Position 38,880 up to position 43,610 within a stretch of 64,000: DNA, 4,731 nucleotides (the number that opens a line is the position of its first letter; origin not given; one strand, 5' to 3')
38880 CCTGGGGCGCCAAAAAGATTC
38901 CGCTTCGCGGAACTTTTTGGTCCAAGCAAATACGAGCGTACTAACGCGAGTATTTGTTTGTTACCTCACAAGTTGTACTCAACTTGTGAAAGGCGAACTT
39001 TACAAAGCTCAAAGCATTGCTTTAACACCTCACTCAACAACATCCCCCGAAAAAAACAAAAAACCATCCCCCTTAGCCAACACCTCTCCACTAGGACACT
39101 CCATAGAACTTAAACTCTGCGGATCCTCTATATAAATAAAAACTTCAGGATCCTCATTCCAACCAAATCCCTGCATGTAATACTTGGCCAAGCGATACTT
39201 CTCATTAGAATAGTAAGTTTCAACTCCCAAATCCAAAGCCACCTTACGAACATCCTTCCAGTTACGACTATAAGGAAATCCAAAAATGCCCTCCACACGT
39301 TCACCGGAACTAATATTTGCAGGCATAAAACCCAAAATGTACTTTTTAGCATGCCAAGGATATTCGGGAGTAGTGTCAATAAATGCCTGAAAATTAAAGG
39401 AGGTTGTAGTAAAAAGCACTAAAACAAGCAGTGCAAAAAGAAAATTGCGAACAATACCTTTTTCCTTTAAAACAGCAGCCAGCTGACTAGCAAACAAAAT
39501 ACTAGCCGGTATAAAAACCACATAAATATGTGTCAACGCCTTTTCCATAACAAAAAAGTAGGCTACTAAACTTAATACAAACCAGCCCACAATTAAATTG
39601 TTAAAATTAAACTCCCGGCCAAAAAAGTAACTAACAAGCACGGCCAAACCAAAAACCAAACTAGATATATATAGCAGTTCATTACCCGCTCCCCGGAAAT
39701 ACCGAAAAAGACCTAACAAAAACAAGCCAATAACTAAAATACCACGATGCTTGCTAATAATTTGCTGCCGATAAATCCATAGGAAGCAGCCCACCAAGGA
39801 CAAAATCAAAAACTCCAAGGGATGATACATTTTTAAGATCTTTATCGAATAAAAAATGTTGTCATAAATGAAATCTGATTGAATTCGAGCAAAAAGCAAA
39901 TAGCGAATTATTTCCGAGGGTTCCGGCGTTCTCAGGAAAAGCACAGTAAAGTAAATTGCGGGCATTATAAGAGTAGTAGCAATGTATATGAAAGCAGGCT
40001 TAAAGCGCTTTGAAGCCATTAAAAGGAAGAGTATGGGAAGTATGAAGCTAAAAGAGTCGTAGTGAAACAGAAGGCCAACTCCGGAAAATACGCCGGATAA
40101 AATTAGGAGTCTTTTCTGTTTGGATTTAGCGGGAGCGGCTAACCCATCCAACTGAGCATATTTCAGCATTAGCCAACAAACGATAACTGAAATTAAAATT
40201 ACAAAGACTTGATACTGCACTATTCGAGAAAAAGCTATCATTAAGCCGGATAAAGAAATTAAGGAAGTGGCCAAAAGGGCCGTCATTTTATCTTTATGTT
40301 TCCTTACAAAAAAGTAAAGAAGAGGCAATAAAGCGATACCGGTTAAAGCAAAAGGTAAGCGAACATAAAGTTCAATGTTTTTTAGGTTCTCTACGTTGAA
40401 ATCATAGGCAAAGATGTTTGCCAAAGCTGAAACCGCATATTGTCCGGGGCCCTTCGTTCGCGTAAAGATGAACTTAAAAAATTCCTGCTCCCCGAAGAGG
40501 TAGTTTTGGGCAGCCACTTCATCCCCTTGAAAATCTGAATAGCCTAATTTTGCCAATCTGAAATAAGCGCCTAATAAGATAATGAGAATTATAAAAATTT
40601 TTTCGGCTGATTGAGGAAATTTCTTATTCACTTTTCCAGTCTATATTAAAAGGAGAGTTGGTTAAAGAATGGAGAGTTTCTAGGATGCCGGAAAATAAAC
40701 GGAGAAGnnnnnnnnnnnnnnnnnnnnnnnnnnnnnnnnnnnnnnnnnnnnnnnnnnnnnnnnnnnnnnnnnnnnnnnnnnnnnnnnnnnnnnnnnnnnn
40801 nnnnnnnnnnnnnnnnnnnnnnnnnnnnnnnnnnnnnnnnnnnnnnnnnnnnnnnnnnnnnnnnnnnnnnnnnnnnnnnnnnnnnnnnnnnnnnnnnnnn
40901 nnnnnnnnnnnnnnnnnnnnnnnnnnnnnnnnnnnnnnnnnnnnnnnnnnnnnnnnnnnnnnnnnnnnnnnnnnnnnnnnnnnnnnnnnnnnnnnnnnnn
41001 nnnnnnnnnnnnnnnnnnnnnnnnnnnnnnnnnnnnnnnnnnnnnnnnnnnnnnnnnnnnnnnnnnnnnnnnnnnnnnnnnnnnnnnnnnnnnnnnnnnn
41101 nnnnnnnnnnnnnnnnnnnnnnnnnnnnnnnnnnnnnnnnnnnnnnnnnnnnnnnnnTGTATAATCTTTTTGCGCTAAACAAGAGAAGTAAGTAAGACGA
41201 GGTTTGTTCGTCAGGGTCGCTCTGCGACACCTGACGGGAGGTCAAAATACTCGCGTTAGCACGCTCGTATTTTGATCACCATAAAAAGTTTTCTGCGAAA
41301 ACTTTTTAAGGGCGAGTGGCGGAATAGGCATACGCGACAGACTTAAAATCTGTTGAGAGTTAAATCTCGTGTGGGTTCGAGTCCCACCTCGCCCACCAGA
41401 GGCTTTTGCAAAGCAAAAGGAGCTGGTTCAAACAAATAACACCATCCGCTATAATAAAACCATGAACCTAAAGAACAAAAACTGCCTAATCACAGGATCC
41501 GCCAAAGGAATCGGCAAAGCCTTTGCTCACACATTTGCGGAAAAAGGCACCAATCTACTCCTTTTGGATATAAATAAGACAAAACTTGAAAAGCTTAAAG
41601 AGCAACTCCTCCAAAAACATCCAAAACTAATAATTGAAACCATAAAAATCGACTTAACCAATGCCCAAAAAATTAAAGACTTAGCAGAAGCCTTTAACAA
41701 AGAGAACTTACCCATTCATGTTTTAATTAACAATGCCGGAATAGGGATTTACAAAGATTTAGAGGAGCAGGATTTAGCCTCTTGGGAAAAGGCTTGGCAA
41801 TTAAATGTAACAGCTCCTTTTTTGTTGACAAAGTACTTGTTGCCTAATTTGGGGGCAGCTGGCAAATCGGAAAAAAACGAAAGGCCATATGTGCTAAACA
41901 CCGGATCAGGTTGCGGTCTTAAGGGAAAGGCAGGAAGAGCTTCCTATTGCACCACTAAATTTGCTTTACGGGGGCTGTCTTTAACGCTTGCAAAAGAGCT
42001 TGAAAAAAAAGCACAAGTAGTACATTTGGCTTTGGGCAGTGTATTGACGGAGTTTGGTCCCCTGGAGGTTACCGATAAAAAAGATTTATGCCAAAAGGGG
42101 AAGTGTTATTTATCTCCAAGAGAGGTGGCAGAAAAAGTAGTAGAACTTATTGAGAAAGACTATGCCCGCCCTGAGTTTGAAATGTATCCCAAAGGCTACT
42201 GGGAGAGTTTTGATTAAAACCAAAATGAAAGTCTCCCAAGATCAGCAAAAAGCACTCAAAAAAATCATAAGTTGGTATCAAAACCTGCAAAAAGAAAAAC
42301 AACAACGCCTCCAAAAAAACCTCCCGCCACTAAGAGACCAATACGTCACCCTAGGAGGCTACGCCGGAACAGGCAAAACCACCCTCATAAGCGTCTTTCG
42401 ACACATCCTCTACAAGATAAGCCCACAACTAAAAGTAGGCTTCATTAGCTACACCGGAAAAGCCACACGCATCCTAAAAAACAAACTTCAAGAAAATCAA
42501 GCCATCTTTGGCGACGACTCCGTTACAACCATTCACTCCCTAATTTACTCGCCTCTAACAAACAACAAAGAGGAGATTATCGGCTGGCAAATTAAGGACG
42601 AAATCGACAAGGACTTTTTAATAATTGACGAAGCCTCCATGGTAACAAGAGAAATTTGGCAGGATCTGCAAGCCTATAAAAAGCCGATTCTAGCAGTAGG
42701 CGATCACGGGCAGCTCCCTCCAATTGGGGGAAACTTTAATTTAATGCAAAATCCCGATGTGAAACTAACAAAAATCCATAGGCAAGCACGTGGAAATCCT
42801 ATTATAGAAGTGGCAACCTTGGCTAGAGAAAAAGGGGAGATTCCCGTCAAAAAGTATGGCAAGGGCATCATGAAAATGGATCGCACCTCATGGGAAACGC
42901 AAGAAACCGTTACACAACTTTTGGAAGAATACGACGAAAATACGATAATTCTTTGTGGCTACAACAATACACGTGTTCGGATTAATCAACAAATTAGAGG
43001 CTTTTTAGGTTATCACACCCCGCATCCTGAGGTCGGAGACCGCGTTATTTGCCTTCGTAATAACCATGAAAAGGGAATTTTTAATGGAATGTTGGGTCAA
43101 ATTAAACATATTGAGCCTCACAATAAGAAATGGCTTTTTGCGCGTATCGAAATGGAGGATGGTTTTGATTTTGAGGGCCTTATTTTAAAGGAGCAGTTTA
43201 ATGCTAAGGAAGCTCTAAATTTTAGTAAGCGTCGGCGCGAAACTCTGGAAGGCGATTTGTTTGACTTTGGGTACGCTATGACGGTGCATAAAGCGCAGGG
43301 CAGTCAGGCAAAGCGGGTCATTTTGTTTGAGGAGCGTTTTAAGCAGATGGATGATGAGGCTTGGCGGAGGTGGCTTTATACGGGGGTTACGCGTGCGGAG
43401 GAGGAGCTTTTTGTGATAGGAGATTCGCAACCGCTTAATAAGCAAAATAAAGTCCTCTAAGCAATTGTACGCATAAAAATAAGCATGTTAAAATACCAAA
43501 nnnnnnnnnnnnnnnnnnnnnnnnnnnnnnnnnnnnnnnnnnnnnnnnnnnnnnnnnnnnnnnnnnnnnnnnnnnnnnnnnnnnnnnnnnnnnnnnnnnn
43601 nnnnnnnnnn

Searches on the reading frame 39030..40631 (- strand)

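Call 33: search_protein_families(library=pfam, proteins=[window:39030-40631:-], max_evalue=0.0001)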
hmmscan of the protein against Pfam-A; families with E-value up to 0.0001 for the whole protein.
window:39030-40631:- (533 aa): 1 family
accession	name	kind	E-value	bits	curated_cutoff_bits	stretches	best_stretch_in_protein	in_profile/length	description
PF13231.12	PMT_2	-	4.4e-11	43.7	26.1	1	87-225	21-153/160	Dolichyl-phosphate-mannose-protein mannosyltransferase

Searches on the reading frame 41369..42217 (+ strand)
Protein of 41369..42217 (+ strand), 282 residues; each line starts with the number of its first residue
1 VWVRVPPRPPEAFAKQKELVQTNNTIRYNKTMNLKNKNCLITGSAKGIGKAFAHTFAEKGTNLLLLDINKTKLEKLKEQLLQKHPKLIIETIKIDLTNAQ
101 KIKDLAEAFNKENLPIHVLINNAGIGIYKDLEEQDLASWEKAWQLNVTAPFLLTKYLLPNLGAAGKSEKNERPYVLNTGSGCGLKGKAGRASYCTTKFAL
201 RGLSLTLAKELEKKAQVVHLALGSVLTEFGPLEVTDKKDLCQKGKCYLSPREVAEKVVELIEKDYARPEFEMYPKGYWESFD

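Call 34: search_protein_families(library=pfam, proteins=[window:41369-42217:+], max_evalue=0.001)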
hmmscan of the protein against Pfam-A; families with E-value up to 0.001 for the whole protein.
window:41369-42217:+ (282 aa): 3 families
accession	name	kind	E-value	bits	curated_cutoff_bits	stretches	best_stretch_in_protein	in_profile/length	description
PF00106.31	adh_short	-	1.2e-38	133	26.6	1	37-229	1-186/195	short chain dehydrogenase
PF13561.12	adh_short_C2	-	4.5e-24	85.8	27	1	43-220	1-171/236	Enoyl-(Acyl carrier protein) reductase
PF08659.16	KR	-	1.5e-10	41.7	22.6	1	40-204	4-160/180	KR domain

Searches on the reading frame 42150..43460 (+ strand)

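Call 33: search_protein_families(library=pfam, proteins=[window:42150-43460:+], max_evalue=0.0001)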
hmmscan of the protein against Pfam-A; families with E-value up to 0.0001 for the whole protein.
window:42150-43460:+ (436 aa): 6 families
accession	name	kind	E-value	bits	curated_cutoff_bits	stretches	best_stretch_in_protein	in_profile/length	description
PF13604.12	AAA_30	-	1.6e-18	67.6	27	1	49-232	4-174/191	AAA domain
PF13245.12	AAA_19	-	6.6e-18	65.6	25.1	1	62-193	10-133/134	AAA domain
PF13538.12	UvrD_C_2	-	1.2e-16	60.7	27.4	1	374-423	2-52/52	UvrD-like helicase C-terminal domain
PF01443.25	Viral_helicase1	-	1.8e-08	34.9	21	0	356-423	162-227/228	Viral superfamily 1 RNA helicase core domain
PF18335.7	SH3_13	-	3.1e-08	33.7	41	1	295-327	28-60/65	ATP-dependent RecD-like DNA helicase SH3 domain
PF00580.27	UvrD-helicase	-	7.8e-07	29.5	23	1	70-169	21-116/271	UvrD/REP helicase N-terminal domain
